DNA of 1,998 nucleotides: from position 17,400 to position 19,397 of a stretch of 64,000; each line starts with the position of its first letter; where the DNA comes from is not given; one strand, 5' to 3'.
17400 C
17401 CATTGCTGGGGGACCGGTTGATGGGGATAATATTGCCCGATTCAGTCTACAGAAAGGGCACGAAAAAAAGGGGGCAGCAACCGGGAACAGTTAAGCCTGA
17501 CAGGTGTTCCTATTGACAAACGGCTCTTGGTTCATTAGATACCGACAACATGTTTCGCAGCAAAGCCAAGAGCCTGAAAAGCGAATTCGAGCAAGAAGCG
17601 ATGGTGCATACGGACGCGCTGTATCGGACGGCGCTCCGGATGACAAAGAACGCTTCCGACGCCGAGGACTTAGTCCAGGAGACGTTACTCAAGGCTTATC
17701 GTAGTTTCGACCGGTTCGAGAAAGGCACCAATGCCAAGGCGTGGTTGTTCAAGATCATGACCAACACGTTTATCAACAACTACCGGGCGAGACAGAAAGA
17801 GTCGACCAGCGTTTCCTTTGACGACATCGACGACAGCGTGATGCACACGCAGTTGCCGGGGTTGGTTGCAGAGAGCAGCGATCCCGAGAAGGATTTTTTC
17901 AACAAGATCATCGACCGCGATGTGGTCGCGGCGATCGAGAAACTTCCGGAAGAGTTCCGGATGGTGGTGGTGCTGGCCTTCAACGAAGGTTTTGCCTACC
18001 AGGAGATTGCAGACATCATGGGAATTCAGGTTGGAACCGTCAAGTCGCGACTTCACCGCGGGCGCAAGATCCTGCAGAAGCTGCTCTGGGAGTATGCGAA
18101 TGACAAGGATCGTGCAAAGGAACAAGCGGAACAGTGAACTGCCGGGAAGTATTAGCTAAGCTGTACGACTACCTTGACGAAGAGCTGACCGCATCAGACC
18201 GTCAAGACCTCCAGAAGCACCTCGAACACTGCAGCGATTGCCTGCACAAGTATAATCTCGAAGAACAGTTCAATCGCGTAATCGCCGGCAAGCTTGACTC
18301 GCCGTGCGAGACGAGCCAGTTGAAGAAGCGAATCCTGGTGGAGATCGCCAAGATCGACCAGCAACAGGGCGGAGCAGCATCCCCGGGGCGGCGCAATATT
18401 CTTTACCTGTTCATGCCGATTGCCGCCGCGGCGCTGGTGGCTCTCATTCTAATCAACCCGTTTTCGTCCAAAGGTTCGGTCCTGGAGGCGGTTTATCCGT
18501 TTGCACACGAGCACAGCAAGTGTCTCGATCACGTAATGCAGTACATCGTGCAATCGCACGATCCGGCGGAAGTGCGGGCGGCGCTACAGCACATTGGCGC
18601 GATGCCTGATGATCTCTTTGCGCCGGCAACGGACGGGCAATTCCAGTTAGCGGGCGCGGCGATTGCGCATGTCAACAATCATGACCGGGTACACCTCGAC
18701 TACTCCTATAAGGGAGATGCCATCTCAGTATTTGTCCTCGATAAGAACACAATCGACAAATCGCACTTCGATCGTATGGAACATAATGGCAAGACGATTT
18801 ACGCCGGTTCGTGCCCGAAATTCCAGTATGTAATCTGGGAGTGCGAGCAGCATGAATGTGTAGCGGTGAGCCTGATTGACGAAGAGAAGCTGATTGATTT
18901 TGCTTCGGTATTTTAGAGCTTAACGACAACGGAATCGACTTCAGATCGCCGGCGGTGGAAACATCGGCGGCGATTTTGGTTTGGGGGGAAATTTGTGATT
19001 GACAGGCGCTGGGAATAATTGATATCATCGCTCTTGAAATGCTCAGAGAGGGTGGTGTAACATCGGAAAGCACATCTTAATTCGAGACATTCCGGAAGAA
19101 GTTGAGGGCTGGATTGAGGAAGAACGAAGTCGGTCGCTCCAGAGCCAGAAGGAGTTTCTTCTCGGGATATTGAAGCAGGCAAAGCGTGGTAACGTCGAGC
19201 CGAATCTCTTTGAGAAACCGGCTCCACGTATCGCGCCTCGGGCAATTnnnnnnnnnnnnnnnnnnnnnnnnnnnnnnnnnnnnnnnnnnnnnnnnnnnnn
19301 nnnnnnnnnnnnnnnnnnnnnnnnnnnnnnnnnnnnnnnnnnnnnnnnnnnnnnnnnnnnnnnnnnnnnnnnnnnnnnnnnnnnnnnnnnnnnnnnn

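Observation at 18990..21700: Low-GC restriction-modification island Dcm-HNH-Vsr with its own promoter, inserted next to an ECF sigma/anti-sigma pair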

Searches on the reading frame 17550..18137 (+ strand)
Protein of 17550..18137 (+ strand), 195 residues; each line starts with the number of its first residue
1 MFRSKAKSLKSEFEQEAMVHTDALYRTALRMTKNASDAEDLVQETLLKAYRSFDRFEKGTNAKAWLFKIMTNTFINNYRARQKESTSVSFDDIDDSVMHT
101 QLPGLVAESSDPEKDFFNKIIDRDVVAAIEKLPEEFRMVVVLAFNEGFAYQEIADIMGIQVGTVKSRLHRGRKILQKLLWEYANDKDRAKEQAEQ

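Call 3: search_protein_families(library=pfam, proteins=[window:17550-18137:+], max_evalue=0.01)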
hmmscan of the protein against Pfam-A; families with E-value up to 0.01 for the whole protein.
window:17550-18137:+ (195 aa): 6 families
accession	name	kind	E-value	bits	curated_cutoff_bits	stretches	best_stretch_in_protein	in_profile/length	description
PF04542.20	Sigma70_r2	-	8.2e-19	67.6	24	1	20-83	5-70/71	Sigma-70 region 2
PF08281.18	Sigma70_r4_2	-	3.1e-16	59.2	25.7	1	124-174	3-53/54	Sigma-70, region 4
PF04545.22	Sigma70_r4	-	8.8e-12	44.8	24.1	1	128-176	1-49/50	Sigma-70, region 4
PF22029.2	PhyR_sigma2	-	1.1e-06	28.9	27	1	26-70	10-54/55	Sigma2 domain of PhyR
PF07638.17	Sigma70_ECF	-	0.00017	22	21.1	1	41-176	52-180/185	ECF sigma factor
PF13384.12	HTH_23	-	0.001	19.2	24.6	1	137-170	7-40/50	Homeodomain-like domain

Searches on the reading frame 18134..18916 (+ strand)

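Call 3: search_protein_families(library=pfam, proteins=[window:18134-18916:+], max_evalue=0.01)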
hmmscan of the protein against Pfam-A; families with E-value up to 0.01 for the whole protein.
window:18134-18916:+ (260 aa): 1 family
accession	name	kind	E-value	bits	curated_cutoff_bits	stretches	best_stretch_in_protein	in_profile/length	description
PF13490.11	zf-HC2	-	2.2e-10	40.8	22.2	1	3-36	1-34/35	Putative zinc-finger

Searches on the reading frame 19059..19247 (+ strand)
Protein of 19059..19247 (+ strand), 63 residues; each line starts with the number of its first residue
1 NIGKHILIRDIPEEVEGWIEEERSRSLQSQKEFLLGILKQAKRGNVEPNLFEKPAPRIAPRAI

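Call 8: search_protein_families(library=pfam, proteins=[window:19059-19247:+], max_evalue=10)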
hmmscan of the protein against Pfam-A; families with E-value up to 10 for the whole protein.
seq(63 aa): 0 families

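Call 49: search_solved_structures(query=window:19062-19229:+, max_evalue=10, show_alignments=4)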
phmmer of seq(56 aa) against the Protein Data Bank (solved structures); distinct sequences matched with E-value up to 10: 1.
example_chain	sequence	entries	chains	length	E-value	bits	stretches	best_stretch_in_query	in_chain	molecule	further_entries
1r71_A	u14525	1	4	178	1.5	12.6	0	8-36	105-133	Transcriptional repressor protein korB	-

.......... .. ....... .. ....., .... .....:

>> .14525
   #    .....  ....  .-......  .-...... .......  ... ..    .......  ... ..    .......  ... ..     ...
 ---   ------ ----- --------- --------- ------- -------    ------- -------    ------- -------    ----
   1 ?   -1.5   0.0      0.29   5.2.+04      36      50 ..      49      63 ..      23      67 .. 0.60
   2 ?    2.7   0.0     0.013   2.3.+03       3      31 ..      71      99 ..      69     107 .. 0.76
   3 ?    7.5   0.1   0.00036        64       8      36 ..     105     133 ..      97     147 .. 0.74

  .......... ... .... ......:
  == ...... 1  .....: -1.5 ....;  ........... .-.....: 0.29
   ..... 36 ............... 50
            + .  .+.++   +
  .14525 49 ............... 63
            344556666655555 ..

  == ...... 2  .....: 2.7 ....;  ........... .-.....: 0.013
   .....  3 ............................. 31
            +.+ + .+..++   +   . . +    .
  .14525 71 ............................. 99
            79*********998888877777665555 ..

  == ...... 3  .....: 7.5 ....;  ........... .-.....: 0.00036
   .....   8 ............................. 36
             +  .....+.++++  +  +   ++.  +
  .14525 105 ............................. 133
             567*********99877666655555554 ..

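Call 50: search_protein_families(library=ncbifam, proteins=[window:19062-19229:+], max_evalue=10)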
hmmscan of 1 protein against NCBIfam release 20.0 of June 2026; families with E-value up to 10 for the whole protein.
seq(56 aa): 1 family
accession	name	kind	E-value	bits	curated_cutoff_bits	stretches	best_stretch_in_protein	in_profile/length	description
NF050181.1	TA_anti_VapB_Myco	equivalog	0.034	14.7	60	1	4-42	3-41/72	type II toxin-antitoxin system VapB family antitoxin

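Call 57: search_protein_representatives(protein=window:19062-19241:+)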
Query: 60 residues. Proteins with E-value up to 0.001 (for the whole library): 22; up to 1e-10: 0; up to 1e-30: 0. The best 22 are listed.
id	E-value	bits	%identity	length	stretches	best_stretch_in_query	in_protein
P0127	1.6e-10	56.5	44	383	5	14-37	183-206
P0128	1.0e-08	50.8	54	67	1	3-55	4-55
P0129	2.9e-07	46.3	51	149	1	4-52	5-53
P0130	3.2e-07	46.1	55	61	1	3-44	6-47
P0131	3.0e-06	43.1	42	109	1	3-52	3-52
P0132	1.0e-05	41.4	40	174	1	2-54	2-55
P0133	1.6e-05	40.8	55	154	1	3-49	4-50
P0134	2.8e-05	40.0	41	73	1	2-53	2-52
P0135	4.2e-05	39.5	46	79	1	5-60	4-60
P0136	5.4e-05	39.1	47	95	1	4-50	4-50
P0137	5.7e-05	39.0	39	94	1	3-59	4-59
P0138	6.6e-05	38.8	49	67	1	2-40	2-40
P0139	9.2e-05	38.4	45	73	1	2-50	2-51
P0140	1.5e-04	37.8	51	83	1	3-43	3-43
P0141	1.5e-04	37.7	46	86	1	2-42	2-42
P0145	3.1e-04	36.7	45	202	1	5-55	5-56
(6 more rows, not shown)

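Call 59: find_encoding_contigs(protein=P0145, flank=5000, max_places=3)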
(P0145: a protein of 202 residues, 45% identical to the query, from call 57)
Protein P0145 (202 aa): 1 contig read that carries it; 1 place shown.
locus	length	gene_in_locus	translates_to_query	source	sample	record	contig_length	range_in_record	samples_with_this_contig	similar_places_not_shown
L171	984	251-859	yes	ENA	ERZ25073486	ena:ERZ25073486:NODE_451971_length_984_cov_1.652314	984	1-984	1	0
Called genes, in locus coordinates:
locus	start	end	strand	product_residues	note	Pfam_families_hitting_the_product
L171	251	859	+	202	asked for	PF00145:DNA_methylase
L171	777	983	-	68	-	?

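Call 60: find_encoding_contigs(protein=P0132, flank=5000, max_places=3)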
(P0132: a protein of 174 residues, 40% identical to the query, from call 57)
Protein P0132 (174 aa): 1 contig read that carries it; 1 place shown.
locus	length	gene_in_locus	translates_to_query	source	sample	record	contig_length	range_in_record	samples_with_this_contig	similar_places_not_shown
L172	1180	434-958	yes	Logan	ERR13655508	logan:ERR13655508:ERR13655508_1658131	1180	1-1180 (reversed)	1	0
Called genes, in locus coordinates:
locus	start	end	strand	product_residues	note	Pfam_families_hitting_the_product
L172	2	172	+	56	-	?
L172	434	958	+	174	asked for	PF00145:DNA_methylase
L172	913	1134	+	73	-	PF00145:DNA_methylase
